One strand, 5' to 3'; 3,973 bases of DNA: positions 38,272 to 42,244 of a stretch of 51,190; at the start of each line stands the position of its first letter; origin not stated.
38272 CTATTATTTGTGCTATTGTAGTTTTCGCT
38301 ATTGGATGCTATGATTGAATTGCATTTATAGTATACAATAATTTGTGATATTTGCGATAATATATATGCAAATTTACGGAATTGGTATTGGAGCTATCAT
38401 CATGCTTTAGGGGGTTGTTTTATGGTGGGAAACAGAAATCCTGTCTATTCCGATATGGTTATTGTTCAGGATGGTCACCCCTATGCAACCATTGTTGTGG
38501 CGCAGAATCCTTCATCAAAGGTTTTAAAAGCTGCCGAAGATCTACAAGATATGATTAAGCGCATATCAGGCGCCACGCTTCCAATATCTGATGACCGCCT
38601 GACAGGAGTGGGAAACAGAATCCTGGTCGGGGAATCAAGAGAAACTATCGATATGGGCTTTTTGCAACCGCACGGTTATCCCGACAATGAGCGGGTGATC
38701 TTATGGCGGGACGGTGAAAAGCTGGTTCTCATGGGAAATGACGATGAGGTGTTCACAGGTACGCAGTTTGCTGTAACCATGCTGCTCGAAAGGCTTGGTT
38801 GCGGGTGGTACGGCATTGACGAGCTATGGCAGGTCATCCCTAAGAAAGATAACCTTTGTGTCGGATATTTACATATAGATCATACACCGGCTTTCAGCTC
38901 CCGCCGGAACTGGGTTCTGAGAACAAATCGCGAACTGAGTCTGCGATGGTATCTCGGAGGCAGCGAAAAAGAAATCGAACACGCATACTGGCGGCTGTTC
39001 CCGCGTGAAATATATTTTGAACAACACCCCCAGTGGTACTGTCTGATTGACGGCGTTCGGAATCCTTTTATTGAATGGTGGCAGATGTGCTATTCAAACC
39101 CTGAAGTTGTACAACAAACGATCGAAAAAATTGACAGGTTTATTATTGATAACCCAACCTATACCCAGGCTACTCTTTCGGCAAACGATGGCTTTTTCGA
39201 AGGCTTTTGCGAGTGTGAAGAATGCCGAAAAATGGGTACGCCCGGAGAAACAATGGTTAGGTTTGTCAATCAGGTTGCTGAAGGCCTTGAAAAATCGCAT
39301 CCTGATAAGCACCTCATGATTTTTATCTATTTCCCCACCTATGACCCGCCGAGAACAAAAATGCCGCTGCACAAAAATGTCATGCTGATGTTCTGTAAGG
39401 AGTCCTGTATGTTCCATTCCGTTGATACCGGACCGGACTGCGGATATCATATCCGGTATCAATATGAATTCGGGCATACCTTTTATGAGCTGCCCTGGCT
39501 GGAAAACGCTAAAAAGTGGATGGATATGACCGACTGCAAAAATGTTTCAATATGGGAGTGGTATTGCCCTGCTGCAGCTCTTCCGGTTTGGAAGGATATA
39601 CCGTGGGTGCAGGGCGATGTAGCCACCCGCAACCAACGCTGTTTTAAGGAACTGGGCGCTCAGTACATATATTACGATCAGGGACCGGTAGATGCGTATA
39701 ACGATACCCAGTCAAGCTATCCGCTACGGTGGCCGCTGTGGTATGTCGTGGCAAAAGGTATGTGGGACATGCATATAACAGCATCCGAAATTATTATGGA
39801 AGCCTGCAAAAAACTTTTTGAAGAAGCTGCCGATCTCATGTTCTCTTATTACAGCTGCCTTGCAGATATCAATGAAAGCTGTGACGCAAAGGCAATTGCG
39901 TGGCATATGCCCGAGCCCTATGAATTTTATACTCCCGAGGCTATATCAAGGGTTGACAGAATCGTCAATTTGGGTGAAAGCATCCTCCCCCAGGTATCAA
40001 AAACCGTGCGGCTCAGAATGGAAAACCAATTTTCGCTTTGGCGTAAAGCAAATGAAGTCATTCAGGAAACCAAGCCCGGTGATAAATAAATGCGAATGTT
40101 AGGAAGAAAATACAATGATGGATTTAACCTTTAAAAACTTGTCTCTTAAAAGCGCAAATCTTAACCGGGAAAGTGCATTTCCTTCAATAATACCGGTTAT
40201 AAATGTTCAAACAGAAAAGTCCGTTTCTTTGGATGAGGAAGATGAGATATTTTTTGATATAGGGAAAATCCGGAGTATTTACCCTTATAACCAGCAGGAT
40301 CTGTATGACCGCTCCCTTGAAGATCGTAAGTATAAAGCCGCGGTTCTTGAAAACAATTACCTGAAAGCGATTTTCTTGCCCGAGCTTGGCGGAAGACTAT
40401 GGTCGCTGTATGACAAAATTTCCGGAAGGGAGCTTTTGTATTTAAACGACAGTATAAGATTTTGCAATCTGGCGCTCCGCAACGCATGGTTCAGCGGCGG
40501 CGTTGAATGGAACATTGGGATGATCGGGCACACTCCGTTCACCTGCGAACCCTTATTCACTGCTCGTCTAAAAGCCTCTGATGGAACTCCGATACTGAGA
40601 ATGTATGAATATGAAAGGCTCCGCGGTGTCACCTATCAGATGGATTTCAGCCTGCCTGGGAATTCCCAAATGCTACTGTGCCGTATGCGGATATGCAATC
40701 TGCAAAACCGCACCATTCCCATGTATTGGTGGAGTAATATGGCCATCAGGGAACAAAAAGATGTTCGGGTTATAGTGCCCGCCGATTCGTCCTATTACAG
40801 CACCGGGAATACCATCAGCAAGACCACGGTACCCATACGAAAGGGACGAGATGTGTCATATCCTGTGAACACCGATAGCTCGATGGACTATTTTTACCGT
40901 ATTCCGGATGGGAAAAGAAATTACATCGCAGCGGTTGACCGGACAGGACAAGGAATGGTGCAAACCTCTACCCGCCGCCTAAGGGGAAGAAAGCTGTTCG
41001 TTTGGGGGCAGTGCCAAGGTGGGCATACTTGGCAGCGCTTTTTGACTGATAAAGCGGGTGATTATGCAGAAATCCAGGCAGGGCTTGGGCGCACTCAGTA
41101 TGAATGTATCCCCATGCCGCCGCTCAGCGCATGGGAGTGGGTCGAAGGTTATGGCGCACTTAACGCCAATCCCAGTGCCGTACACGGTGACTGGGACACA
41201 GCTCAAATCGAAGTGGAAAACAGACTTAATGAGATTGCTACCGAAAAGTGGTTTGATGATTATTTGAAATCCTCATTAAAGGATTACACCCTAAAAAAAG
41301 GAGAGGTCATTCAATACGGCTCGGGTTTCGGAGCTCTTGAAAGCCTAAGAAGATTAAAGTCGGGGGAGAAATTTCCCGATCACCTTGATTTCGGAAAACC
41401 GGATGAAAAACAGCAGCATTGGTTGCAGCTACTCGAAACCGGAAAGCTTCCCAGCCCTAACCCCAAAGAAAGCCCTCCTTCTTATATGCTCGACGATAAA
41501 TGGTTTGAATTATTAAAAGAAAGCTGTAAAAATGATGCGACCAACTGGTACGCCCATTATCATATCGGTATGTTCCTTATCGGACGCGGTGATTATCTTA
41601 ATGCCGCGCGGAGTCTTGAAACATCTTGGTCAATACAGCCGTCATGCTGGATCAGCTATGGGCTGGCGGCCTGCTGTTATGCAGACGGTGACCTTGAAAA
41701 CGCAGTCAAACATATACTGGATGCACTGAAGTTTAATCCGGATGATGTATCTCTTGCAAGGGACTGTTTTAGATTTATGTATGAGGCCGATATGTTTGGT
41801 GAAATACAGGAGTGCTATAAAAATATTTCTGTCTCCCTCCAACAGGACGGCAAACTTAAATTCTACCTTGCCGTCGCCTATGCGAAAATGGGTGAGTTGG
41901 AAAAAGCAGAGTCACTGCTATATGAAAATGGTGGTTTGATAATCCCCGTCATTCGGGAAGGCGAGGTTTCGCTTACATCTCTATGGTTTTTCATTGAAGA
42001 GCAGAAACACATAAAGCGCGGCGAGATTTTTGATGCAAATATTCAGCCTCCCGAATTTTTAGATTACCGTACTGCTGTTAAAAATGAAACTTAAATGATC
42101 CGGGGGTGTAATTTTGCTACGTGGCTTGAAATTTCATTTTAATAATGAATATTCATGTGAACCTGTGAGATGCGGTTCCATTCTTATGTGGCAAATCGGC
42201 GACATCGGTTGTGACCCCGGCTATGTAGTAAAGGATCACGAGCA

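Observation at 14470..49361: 35-kb glycan-utilisation island with three ABC importers but no enzyme assignable to a characterised glycoside-hydrolase family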

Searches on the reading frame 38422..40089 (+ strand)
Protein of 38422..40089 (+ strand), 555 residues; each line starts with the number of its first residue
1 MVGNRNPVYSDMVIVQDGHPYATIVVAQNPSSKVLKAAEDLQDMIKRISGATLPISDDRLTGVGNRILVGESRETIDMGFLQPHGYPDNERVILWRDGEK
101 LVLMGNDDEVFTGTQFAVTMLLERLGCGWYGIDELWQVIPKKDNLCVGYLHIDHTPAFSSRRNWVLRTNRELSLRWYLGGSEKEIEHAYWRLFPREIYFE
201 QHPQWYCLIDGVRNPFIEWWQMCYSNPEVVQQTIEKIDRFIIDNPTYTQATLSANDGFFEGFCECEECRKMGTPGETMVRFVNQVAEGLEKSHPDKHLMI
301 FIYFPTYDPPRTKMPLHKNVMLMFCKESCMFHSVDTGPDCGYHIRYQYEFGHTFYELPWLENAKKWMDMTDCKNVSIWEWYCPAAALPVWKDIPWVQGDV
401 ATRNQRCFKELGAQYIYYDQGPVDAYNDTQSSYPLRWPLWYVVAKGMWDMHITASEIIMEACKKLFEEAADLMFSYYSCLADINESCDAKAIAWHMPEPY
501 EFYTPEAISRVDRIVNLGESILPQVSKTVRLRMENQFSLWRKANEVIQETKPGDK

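Call 5: search_protein_families(library=pfam, proteins=[window:38422-40089:+], max_evalue=0.01)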
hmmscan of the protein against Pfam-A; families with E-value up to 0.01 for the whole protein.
window:38422-40089:+ (555 aa): 1 family
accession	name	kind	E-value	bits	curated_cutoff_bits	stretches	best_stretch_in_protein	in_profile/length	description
PF16126.11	DUF4838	-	4.5e-38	131.6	26.6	1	137-477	7-324/325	Domain of unknown function (DUF4838)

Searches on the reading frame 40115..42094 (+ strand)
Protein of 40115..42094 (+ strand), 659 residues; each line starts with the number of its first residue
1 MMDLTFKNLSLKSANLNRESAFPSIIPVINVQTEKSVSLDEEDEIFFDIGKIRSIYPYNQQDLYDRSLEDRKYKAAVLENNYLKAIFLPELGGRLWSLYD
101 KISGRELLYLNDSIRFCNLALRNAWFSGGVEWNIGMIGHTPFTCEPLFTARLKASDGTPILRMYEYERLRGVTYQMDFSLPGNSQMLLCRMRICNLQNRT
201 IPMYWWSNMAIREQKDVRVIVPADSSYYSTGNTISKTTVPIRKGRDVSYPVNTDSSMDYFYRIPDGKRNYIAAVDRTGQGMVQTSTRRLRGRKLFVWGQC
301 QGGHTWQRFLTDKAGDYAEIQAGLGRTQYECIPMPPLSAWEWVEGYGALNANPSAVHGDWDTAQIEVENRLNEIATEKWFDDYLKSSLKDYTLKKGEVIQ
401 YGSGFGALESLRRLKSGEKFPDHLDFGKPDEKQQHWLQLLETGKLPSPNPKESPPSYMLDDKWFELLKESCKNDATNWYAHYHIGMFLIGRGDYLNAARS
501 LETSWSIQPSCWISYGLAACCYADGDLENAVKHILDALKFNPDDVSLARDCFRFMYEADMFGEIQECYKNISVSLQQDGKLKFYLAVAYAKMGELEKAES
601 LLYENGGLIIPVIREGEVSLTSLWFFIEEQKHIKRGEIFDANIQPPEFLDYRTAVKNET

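Call 5: search_protein_families(library=pfam, proteins=[window:40115-42094:+], max_evalue=0.01)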
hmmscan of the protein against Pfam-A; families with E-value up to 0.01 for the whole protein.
window:40115-42094:+ (659 aa): 8 families
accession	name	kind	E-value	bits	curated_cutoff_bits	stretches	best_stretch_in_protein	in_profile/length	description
PF17128.10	DUF5107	-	6.7e-44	150.5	24.4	1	51-327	2-278/310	Domain of unknown function (DUF5107)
PF07719.23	TPR_2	-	2.3e-08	34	27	0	515-544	5-34/34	Tetratricopeptide repeat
PF14559.12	TPR_19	-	1.8e-07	31.8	25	1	488-546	1-59/68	Tetratricopeptide repeat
PF00515.34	TPR_1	-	7.9e-07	29.1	27.8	1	515-544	5-34/34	Tetratricopeptide repeat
PF13428.12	TPR_14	-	0.00046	21.1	23.5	0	515-547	5-37/44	Tetratricopeptide repeat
PF13181.12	TPR_8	-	0.00049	20.5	25.7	0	516-544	6-34/34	Tetratricopeptide repeat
PF13432.12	TPR_16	-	0.004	18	32.7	0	509-544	28-64/65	Tetratricopeptide repeat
PF13431.12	TPR_17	-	0.004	17.8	24.4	0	466-495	1-30/34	Tetratricopeptide repeat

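Call 14: search_solved_structures(query=window:40115-42094:+, max_evalue=1, show_alignments=1)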
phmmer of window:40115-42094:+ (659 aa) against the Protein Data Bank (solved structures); distinct sequences matched with E-value up to 1: 31.
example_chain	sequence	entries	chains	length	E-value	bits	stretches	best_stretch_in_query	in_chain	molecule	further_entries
5cd6_A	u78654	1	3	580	3.8e-17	65.3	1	54-324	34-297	TPR-domain containing protein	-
9qhb_A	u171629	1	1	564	2.7e-10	42.6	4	467-598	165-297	Engineered tetratricopeptide repeat protein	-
9qhc_A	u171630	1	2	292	1.4e-06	30.4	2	481-598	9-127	Engineered tetratricopeptide repeat protein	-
8bu0_A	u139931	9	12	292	4.9e-05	25.3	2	480-598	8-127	Consensus tetratricopeptide repeat protein | Crystal structure of an 8-repeat consensus TPR superhelix with Zinc. | Monomer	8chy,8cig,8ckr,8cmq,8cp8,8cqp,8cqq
1w3b_A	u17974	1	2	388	0.00096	21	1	482-570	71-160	UDP-N-ACETYLGLUCOSAMINE--PEPTIDE N-ACETYLGLUCOSAMINYLTRANSFERASE 110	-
6eou_A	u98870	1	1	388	0.0014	20.5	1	482-570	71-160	UDP-N-acetylglucosamine--peptide N-acetylglucosaminyltransferase 110 kDa subunit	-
6vfh_A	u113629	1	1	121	0.002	19.9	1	470-552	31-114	T33_dn10A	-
6vfi_B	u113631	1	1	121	0.0041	18.9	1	470-548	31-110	O43_dn18B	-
6v8e_A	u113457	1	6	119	0.0046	18.8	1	470-546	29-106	Designed protein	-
8ch0_A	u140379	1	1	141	0.005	18.6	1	480-598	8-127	Consensus tetratricopeptide repeat protein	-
1na0_A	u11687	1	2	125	0.005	18.6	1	462-546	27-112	designed protein CTPR3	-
2fo7_A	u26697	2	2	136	0.0059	18.4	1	480-598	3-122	SYNTHETIC CONSENSUS TPR PROTEIN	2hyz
7ntf_A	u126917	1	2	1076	0.0092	17.7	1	483-570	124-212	Isoform 1 of UDP-N-acetylglucosamine--peptide N-acetylglucosaminyltransferase 110 kDa subu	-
6vl6_A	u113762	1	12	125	0.013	17.2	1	473-548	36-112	T33_dn2A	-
7yeh_B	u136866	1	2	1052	0.016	17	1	483-570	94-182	UDP-N-acetylglucosamine--peptide N-acetylglucosaminyltransferase 110 kDa subunit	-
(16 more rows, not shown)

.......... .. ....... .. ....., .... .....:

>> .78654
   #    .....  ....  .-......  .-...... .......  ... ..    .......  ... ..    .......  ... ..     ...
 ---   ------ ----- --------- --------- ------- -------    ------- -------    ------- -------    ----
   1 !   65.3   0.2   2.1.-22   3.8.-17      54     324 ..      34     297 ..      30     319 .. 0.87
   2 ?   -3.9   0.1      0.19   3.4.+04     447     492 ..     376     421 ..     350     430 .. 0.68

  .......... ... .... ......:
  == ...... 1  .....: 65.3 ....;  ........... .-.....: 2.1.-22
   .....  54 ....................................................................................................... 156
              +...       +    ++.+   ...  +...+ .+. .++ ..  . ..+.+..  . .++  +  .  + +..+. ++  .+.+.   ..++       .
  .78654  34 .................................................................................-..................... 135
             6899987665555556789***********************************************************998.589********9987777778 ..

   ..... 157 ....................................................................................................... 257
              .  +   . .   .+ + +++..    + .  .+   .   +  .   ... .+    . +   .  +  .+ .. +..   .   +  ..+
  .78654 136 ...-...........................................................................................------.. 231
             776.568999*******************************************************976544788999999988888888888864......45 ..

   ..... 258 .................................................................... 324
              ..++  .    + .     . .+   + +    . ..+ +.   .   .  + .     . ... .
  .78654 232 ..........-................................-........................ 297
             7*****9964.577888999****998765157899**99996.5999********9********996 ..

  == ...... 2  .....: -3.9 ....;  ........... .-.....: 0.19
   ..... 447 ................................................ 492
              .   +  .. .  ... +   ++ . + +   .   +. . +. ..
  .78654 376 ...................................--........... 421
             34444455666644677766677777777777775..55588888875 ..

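Call 19: find_encoding_contigs(protein=window:40115-42094:+, flank=10000, max_places=6)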
Protein window:40115-42094:+ (659 aa): 1 contig read that carries it; 1 place shown.
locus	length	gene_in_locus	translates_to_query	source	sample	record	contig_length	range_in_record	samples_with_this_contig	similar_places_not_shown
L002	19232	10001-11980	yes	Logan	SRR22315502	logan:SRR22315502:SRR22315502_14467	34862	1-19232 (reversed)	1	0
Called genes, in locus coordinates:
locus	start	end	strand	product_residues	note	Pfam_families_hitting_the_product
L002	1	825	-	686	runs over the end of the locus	PF01436:NHL (faint), PF04893:Yip1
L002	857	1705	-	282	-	PF00528:BPD_transp_1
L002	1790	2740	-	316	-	PF00528:BPD_transp_1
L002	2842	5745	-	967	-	PF01547:SBP_bac_1, PF13416:SBP_bac_8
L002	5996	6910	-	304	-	PF06249:EutQ (faint), PF07883:Cupin_2, PF02311:AraC_binding, PF00165:HTH_AraC, PF12833:HTH_18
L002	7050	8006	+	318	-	PF16126:DUF4838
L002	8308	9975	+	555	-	PF16126:DUF4838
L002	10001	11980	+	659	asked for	PF17128:DUF5107, PF14559:TPR_19 (faint), PF00515:TPR_1 (faint), PF07719:TPR_2 (faint)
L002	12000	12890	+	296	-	PF02311:AraC_binding, PF12833:HTH_18, PF00165:HTH_AraC (weak)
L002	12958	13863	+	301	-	PF00480:ROK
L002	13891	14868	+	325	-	-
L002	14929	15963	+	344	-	PF00528:BPD_transp_1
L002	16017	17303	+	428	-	PF01547:SBP_bac_1, PF13416:SBP_bac_8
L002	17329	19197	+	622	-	PF16126:DUF4838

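Call 25: search_protein_families(library=ncbifam, proteins=[window:40115-42094:+], max_evalue=0.01)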
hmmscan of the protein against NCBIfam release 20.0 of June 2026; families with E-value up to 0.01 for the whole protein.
window:40115-42094:+ (659 aa): 4 families
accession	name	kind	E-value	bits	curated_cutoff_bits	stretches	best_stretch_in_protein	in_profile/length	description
NF040959.1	MamA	equivalog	2.5e-05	23.8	200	1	465-549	92-177/204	magnetosome protein MamA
TIGR02917.1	PEP_TPR_lipo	equivalog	7e-05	20.9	312.2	1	467-603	454-591/899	XrtA/PEP-CTERM system TPR-repeat protein PrsT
NF047558.1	TPR_END_plus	domain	0.00032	20.6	32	0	515-550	3-38/56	TPR end-of-group domain-containing protein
NF047507.1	TPR_BatC_Lepto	exception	0.0075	15.8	175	0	555-600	34-79/214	TPR repeat-containing protein BatC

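Call 45: find_homologous_proteins(query=window:40115-42094:+, max_evalue=0.00001)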
Query window:40115-42094:+ (659 aa): 4852 proteins with E <= 0.00001 among 8000 candidates; the best 120 are listed.
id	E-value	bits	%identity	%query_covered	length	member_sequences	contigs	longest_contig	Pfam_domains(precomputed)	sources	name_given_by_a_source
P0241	0.0e+0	1474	100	94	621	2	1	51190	PF14559.13,PF00515.35,PF17128.11,PF07719.24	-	-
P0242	0.0e+0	1030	65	100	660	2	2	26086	PF17128.11,PF07719.24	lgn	-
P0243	0.0e+0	1026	66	99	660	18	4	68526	PF13432.13,PF17128.11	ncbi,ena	-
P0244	0.0e+0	1020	64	100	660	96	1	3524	PF17128.11,PF07719.24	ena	-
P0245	2.2e-297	1006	66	100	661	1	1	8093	PF17128.11,PF07719.24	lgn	-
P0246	1.7e-292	990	64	99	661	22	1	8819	PF00515.35,PF17128.11,PF07719.24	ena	-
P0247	1.9e-291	987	64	99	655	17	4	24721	PF17128.11,PF07719.24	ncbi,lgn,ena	-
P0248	5.3e-290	982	64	99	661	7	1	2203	PF00515.35,PF21033.5,PF17128.11,PF13181.13,PF07719.24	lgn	-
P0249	9.8e-287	971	64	99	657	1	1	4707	PF14559.13,PF13414.13,PF00515.35,PF17128.11,PF07719.24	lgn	-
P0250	1.1e-286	971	63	100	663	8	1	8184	PF17128.11,PF07719.24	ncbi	-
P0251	3.8e-278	943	61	99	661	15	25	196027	PF14559.13,PF17128.11,PF07719.24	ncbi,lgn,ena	-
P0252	1.6e-248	845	56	99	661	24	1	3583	PF17128.11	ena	-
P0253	1.0e-232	793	64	80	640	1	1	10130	PF17128.11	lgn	-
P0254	2.7e-231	788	53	99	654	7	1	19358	PF14559.13,PF13424.13,PF17128.11,PF07719.24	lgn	-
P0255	5.7e-230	784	54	99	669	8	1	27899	PF17128.11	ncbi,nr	ncbi:MAG: DUF5107 domain-containing protein [Oscillospiraceae bacterium]|nr:DUF5107 domain-containin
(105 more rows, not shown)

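Call 56: predict_structure(alignment_id=A3)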
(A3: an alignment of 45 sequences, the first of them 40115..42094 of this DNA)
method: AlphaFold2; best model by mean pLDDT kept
length: 659 residues; sequences in the alignment: 45
mean_pLDDT: 93.5   pTM: 0.92
mean pLDDT of the five models: 93.5, 93.3, 92.0, 91.8, 90.5
residues with pLDDT >= 90: 568; 70-90: 71; 50-70: 17; < 50: 3
segments of 3 or more residues with pLDDT < 50: 657-659
pLDDT, mean of each block of 10 residues (from residue 1): 95 94 82 68 72 87 94 98 98 97 96 90 90 88 95 97 96 98 96 96 95 96 92 86 95 93 94 97 96 94 91 93 92 95 98 98 98 95 96 96 97 96 96 97 96 95 96 95 97 96 98 98 95 98 96 97 98 96 98 98 92 86 95 93 88 63
secondary structure, 60 per line:
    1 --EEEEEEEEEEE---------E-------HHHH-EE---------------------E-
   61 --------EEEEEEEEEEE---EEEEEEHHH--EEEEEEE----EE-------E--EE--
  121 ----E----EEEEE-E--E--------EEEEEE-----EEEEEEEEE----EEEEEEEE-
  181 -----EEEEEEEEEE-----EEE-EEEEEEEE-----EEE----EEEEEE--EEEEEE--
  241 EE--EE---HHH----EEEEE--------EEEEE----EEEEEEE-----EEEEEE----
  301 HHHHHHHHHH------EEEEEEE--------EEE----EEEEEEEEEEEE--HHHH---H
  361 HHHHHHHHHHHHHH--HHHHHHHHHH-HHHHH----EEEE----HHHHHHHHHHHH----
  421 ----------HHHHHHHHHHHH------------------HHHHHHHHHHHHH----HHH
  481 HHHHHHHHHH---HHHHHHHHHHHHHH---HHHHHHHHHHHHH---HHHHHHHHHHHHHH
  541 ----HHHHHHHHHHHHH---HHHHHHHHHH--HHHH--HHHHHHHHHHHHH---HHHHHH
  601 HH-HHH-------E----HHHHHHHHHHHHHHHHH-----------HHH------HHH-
elements in order: E3-13 H31-34 E69-79 E83-88 E94-100 E130-134 E148-153 E159-167 E172-179 E186-195 E201-203 E205-212 E218-220 E225-230 E233-238 E257-261 E270-274 E279-285 E291-296 H301-310 E317-323 E332-334 E339-350 H353-356 H360-374 H377-386 H388-392 E397-400 H405-416 H431-442 H461-473 H478-490 H494-507 H511-523 H527-540 H545-557 H561-570 H573-576 H579-591 H595-602 H619-635

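Call 60: fold_search(model_id=the predicted structure, library=pdb)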
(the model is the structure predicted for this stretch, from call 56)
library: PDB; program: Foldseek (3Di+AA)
matches with E <= 10: 1495; with E <= 0.001: 249
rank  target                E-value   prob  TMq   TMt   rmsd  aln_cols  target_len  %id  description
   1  5cd6_A                1.8e-30  1.00  0.68  0.77   6.1       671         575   18  Crystal structure of a TPR-domain containing protein (BDI_1685) from Parabacteroides distasonis ATCC 8503 at 2.26 A re (released 2015-07-29)
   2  4bze_B                9.1e-12  1.00  0.33  0.65   4.5       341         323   11  Crystal structure of galactose mutarotase GalM from Bacillus subtilis (released 2014-08-13)
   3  3mwx_A                1.6e-11  1.00  0.32  0.63   4.6       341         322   11  Crystal structure of a putative galactose mutarotase (BSU18360) from BACILLUS SUBTILIS at 1.45 A resolution (released 2010-07-07)
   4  3os7_A                2.3e-10  1.00  0.31  0.58   7.4       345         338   11  Crystal structure of a galactose mutarotase-like protein (CA_C0697) from CLOSTRIDIUM ACETOBUTYLICUM at 1.80 A resoluti (released 2010-10-13)
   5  3k25_A                5.4e-10  1.00  0.31  0.66   6.4       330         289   12  Crystal Structure of Slr1438 protein from Synechocystis sp. PCC 6803, Northeast Structural Genomics Consortium Target  (released 2009-10-13)
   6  2hta_A                1.6e-09  1.00  0.32  0.64   5.0       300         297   12  Crystal Structure of a putative mutarotase (YeaD) from Salmonella typhimurium in orthorhombic form (released 2007-01-23)
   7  3nre_A                3.3e-09  1.00  0.30  0.63   6.6       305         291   12  Crystal structure of a Putative aldose 1-epimerase (b2544) from ESCHERICHIA COLI K12 at 1.59 A resolution (released 2010-09-15)
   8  2htb_C                3.3e-09  1.00  0.30  0.61   5.5       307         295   12  Crystal Structure of a putative mutarotase (YeaD) from Salmonella typhimurium in monoclinic form (released 2007-01-23)
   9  3q1n                  7.7e-09  1.00  0.31  0.64   5.2       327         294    9  Crystal structure of a galactose mutarotase-like protein (LSEI_2598) from Lactobacillus casei ATCC 334 at 1.61 A resolut (released 2011-01-19)
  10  2ciq                  8.1e-09  1.00  0.32  0.69   4.4       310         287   13  Structure-based functional annotation: Yeast ymr099c codes for a D- hexose-6-phosphate mutarotase. (released 2006-07-11)
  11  3ty1_A                1.8e-08  1.00  0.31  0.50   7.3       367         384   11  Crystal structure of a putative aldose 1-epimerase (KPN_04629) from Klebsiella pneumoniae subsp. pneumoniae MGH 78578  (released 2011-12-28)
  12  1jov                  2.6e-08  1.00  0.30  0.65   5.3       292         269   13  Crystal Structure Analysis of HI1317 (released 2003-06-24)
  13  1snz_A                8.5e-08  1.00  0.30  0.52   6.5       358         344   12  Crystal structure of apo human galactose mutarotase (released 2004-03-30)
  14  7uft_A                1.7e-07  1.00  0.24  0.16   9.9       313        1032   10  Cryo-EM Structure of Bl_Man38C at 2.9 A (released 2022-11-16)
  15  1snz_B                1.8e-07  1.00  0.30  0.53   8.0       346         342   11  Crystal structure of apo human galactose mutarotase (released 2004-03-30)
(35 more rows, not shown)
